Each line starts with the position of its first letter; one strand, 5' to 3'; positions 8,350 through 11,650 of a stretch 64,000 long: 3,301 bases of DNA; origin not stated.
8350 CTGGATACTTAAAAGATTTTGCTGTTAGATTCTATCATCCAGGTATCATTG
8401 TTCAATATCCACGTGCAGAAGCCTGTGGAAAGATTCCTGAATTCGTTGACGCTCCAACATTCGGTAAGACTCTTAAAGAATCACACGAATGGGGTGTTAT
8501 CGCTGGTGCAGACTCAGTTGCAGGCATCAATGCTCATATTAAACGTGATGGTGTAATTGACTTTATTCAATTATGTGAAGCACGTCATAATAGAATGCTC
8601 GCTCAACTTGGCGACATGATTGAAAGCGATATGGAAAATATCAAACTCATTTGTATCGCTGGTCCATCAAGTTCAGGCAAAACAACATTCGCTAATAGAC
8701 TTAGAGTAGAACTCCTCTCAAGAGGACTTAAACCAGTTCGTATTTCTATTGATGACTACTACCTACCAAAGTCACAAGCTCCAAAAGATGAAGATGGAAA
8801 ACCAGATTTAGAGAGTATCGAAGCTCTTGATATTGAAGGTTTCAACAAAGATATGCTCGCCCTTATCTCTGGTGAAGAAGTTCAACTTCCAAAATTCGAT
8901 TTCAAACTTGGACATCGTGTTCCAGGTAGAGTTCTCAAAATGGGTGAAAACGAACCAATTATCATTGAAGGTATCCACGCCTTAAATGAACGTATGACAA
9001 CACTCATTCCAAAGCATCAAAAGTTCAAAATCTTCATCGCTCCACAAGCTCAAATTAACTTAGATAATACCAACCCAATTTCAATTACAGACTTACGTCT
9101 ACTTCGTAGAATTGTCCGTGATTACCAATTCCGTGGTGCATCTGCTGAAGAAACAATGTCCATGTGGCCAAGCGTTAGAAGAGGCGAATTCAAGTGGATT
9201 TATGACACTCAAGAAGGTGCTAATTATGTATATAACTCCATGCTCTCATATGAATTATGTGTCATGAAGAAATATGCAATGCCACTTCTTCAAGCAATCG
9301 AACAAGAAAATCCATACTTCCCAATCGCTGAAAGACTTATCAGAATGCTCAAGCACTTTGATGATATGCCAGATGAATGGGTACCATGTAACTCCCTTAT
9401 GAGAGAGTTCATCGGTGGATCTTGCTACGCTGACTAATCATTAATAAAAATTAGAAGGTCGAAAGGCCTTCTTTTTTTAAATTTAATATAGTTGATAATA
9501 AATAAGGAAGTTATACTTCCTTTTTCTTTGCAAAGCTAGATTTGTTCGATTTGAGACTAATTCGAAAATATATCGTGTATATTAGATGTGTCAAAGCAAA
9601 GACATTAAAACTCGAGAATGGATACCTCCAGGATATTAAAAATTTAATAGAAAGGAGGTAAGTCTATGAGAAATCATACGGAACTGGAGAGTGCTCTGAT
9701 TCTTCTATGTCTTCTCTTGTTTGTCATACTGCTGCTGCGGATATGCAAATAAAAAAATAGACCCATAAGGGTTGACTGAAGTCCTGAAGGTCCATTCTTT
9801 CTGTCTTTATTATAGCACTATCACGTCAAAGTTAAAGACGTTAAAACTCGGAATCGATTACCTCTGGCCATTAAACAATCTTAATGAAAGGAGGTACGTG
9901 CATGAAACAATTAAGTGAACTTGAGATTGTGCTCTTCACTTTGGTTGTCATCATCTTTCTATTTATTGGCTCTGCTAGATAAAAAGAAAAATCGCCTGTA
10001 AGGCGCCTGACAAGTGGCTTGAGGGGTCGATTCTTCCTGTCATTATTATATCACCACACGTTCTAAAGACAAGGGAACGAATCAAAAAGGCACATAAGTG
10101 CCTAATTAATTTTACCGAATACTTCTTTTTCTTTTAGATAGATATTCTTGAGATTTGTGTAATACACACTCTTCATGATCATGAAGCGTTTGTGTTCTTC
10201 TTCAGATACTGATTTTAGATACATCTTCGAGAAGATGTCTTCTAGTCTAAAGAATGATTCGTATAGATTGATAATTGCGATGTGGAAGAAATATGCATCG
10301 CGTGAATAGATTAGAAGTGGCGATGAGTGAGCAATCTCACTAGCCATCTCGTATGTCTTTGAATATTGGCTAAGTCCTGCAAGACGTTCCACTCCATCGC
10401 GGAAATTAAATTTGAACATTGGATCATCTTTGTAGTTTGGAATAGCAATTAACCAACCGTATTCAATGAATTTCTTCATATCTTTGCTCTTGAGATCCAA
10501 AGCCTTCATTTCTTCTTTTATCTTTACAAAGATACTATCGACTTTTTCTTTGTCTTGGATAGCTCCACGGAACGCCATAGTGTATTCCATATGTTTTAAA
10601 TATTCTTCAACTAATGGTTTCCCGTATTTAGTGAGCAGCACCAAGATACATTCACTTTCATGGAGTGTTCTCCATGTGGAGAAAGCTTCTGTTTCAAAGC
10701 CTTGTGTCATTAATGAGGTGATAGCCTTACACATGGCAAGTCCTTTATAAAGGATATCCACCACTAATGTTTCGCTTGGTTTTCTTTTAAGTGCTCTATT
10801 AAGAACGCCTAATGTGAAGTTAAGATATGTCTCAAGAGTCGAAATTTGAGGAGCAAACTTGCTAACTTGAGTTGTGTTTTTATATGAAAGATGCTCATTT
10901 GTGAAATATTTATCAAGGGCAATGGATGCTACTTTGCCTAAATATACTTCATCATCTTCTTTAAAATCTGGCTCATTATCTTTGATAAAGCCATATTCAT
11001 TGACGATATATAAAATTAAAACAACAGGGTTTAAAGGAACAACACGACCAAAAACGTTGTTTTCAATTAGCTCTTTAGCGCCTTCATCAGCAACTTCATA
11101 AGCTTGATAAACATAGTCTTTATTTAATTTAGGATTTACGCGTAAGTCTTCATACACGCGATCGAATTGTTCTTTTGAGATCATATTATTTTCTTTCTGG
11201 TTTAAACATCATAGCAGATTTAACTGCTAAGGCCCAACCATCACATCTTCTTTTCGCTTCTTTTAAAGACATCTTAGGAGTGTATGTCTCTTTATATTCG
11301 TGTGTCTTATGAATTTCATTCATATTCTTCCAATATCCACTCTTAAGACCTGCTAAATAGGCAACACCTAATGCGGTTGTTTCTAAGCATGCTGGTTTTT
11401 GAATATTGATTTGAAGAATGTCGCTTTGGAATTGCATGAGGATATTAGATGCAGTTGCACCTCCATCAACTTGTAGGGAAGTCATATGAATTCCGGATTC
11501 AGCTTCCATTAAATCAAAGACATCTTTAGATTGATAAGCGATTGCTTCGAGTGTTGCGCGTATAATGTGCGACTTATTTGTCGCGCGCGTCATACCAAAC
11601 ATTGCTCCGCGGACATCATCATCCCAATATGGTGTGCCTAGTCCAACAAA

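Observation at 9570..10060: Tandem pair of type I toxin-antitoxin-like modules hidden in the only long intergenic gap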

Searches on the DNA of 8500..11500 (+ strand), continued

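Call 69: search_with_rna_model(model_id=R2, sources=[window, L001, L002, L003, L004, L005, L006, L007, L008, L009, L010, L011, L012, L013, L014, L015, L016, L017, L018, L019, L020, L021, L022, L023, L024, L025, L026, L027, L028, L029, L030, L031, L032, L033, L034, L035, L036, L037, L038, L039, L040, L041, L042, L043, L044, L045, L046, L047, L048, L049, L050, L051, L052, L053, L054, L055, L056, L057, L058, L059, L060, L061, L062, L063, L064, L065, L066, L067, L068, L069, L070, L071, L072, L073, L074, L075, L076, L077, L078, L079, L080, L081, L082, L083], max_evalue=1)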
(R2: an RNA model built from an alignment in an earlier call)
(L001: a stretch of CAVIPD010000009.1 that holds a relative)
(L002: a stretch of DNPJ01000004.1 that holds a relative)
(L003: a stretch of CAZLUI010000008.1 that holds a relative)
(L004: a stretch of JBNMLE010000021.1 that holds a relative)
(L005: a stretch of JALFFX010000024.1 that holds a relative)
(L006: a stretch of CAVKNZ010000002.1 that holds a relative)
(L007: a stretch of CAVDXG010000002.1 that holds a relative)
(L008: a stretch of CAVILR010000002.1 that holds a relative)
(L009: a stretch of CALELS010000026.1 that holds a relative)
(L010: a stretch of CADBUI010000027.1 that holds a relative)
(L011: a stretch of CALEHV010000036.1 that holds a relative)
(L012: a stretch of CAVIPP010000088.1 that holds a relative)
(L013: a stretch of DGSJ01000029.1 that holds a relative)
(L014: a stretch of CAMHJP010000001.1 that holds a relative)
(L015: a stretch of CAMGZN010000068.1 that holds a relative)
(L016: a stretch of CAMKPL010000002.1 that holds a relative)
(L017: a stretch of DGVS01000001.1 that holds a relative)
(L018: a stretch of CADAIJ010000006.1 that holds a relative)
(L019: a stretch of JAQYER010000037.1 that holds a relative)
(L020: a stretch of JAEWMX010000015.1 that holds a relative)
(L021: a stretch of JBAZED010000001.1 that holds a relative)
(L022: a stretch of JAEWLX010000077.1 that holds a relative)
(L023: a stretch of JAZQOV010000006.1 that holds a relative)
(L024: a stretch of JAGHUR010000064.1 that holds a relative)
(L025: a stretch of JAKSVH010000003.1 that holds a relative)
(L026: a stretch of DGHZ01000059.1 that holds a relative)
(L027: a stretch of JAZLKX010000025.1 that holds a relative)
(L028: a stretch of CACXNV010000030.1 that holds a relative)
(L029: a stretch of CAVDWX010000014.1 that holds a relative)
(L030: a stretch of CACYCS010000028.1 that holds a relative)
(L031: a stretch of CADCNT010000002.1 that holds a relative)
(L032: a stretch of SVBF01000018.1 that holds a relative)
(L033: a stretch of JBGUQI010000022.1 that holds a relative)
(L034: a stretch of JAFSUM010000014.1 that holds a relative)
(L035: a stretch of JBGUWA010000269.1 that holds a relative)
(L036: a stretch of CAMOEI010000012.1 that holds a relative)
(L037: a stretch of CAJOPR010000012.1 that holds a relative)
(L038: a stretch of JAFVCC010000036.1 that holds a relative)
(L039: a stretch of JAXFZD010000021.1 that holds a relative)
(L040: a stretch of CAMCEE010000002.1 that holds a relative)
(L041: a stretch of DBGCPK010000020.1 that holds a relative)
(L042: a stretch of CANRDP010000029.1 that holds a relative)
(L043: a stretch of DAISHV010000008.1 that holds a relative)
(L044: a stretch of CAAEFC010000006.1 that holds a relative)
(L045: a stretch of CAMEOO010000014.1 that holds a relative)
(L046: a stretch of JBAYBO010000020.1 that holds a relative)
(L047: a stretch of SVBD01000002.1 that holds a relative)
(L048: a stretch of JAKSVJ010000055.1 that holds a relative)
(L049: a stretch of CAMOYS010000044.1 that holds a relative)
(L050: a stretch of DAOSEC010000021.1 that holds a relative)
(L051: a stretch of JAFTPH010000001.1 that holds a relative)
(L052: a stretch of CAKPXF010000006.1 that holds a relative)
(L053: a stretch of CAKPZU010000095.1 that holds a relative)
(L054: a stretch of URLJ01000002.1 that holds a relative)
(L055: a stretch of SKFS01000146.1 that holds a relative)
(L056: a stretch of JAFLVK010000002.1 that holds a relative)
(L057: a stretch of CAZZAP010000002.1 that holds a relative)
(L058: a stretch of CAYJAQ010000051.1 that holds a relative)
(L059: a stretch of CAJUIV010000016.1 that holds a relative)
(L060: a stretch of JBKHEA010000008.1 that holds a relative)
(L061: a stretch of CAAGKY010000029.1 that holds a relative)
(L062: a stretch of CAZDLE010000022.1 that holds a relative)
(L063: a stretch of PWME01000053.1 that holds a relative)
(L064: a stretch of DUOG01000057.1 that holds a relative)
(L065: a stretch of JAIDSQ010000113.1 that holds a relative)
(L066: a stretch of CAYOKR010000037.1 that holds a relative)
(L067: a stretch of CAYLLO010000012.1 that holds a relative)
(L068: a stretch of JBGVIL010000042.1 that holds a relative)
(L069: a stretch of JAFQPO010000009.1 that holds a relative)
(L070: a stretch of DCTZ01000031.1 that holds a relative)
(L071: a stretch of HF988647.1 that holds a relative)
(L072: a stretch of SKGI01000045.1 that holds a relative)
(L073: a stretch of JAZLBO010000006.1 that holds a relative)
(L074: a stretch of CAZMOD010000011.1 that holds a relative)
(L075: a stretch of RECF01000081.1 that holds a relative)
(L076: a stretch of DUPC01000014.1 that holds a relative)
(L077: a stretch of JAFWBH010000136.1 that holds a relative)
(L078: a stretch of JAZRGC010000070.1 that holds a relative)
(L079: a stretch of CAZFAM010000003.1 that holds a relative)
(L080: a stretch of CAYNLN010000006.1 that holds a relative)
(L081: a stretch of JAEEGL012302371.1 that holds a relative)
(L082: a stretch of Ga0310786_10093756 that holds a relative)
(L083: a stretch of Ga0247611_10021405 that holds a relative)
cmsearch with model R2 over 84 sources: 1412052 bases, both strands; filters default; matches with E-value up to 1: 8.
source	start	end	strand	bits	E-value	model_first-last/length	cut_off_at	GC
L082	1483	1550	-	63.3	3.4e-08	1-65/65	no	0.44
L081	2815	2880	-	61.9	6e-08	1-65/65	no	0.41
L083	4304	4366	-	61.8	6.3e-08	1-65/65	no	0.4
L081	3145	3210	-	60.5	1.1e-07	1-65/65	no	0.39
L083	4538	4601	-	58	3.3e-07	1-65/65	no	0.41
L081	3239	3302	-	54.2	1.6e-06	1-65/65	no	0.42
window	9978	10041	-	46.4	4.8e-05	1-65/65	no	0.48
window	9748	9805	-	36.3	0.0035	1-65/65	no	0.38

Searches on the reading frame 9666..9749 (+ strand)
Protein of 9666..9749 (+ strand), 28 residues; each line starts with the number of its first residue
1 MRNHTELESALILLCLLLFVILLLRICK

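Call 8: search_protein_families(library=pfam, proteins=[window:9666-9749:+], max_evalue=10)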
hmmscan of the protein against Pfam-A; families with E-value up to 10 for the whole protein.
seq(28 aa): 0 families

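Call 37: search_protein_families(library=ncbifam, proteins=[window:9666-9749:+], max_evalue=10)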
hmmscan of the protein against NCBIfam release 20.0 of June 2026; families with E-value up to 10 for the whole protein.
seq(28 aa): 0 families

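Call 39: search_protein_families(library=padloc, proteins=[window:9666-9749:+], max_evalue=10)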
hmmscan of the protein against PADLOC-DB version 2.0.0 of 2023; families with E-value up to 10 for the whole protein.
seq(28 aa): 0 families

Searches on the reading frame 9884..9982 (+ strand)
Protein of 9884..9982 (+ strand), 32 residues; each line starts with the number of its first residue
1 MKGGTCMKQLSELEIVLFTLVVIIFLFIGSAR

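Call 46: find_encoding_contigs(protein=window:9884-9982:+, flank=3000, max_places=10)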
Protein window:9884-9982:+ (32 aa): no gene with exactly this product is on record in the collection.

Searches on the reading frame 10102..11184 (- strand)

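Call 8: search_protein_families(library=pfam, proteins=[window:10102-11184:-], max_evalue=10)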
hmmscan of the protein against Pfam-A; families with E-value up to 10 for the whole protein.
window:10102-11184:- (360 aa): 1 family
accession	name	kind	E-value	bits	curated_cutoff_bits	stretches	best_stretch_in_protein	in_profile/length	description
PF18928.5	DUF5677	-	5.9e-13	49.7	27.1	1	144-292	7-155/166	Family of unknown function (DUF5677)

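Call 39: search_protein_families(library=padloc, proteins=[window:10102-11184:-], max_evalue=10)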
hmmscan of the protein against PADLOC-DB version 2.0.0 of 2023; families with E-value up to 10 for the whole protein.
window:10102-11184:- (360 aa): 0 families
